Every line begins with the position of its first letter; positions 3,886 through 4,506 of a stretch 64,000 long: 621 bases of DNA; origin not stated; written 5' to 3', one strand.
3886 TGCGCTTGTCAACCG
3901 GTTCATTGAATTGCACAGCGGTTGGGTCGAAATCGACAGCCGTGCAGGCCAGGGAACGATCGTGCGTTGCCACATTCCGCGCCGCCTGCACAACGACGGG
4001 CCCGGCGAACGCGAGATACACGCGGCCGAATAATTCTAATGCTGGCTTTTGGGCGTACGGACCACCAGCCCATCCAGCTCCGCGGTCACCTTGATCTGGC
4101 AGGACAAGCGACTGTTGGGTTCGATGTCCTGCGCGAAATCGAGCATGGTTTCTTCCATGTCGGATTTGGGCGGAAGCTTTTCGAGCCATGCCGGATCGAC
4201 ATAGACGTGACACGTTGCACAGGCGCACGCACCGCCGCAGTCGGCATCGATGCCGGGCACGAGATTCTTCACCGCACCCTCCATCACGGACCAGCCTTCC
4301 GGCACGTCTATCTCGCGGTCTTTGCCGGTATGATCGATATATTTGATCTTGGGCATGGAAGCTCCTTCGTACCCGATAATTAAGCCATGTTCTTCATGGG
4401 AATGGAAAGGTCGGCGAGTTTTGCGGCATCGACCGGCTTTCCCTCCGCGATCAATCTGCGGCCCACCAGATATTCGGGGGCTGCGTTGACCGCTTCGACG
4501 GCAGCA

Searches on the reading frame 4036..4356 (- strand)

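Call 88: search_protein_families(library=pfam, proteins=[window:4036-4356:-], max_evalue=0.001)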
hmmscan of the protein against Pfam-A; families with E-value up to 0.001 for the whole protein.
window:4036-4356:- (106 aa): 1 family
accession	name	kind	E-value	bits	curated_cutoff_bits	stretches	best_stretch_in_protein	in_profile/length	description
PF00111.32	Fer2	-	2e-11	44.1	21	1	9-91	3-77/77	2Fe-2S iron-sulfur cluster binding domain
